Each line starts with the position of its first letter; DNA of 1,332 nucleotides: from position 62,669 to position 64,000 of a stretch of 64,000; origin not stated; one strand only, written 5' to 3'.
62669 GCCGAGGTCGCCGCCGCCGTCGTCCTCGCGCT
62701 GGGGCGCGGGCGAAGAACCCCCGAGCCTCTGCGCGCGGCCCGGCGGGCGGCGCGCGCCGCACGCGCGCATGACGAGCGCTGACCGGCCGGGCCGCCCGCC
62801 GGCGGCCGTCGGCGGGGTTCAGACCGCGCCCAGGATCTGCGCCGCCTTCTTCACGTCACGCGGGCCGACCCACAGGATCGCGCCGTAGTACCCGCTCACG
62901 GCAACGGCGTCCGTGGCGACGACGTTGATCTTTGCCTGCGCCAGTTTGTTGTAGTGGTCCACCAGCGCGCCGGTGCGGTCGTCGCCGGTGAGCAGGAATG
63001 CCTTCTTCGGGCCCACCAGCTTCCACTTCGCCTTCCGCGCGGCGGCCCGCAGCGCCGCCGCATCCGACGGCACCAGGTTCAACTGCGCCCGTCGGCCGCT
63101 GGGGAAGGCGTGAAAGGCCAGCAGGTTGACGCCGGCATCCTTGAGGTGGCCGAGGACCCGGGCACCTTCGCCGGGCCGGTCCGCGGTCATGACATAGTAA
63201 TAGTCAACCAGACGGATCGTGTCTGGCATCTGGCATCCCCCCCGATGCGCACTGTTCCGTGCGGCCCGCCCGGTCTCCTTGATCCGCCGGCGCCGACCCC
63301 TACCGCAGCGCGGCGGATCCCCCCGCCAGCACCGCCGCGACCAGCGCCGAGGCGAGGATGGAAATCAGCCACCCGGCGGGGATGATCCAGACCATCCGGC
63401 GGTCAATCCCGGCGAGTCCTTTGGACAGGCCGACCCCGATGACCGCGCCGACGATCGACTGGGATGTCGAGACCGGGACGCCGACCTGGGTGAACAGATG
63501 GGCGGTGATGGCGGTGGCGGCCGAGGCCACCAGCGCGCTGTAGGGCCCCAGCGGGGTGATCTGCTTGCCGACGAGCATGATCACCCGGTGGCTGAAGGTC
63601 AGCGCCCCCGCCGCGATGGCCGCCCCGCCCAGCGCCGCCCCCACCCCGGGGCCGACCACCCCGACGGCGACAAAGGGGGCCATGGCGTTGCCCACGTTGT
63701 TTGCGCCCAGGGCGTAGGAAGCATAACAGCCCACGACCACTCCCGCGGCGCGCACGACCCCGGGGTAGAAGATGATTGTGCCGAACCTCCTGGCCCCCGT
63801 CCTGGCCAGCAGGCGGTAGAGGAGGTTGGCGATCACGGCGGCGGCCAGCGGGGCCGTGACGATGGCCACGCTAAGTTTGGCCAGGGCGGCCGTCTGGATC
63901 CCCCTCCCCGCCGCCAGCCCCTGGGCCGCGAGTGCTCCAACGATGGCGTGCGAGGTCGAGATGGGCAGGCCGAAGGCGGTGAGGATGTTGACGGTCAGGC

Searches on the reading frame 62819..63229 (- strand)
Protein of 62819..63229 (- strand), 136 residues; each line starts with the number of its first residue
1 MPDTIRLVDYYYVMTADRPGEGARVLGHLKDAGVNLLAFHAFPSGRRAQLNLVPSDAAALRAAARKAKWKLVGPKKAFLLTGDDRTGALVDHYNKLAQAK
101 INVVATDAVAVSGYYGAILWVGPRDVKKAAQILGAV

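Call 80: find_encoding_contigs(protein=window:62819-63229:-, flank=10000, max_places=1)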
Protein window:62819-63229:- (136 aa): 18 contigs read that carry it; 1 place shown.
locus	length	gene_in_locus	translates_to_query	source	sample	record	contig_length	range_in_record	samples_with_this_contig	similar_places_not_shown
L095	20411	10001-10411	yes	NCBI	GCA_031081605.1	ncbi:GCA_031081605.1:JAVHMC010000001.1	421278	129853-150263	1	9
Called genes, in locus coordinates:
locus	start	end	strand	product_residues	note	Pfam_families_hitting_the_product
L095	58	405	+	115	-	PF01638:HxlR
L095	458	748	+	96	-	PF02604:PhdYeFM_antitox (weak)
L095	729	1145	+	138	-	PF01850:PIN (weak)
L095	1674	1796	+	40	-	-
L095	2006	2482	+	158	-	-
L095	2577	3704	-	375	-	PF14522:Cytochrome_C7 (faint), PF22113:Mtrc-MtrF_II-IV_dom (faint), PF13435:Cytochrome_C554 (faint), PF09699:Paired_CXXCH_1 (weak)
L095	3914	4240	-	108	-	-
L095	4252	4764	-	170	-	-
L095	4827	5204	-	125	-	PF10996:Beta-Casp, PF07521:RMMBL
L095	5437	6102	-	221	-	PF00089:Trypsin (weak), PF13365:Trypsin_2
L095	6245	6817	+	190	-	PF00156:Pribosyltran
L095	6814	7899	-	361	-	-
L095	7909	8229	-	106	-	-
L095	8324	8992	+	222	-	PF01865:PhoU_div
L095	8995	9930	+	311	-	PF01384:PHO4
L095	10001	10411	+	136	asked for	-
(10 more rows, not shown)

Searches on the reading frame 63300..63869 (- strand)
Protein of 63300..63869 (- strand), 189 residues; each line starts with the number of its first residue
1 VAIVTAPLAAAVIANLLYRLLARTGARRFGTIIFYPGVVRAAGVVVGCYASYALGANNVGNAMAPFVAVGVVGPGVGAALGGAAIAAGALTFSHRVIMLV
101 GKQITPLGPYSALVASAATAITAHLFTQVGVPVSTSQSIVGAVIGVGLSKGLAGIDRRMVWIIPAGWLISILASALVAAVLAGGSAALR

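Call 77: find_encoding_contigs(protein=window:63300-63869:-, flank=10000, max_places=1)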
Protein window:63300-63869:- (189 aa): no gene with exactly this product is on record in the collection.
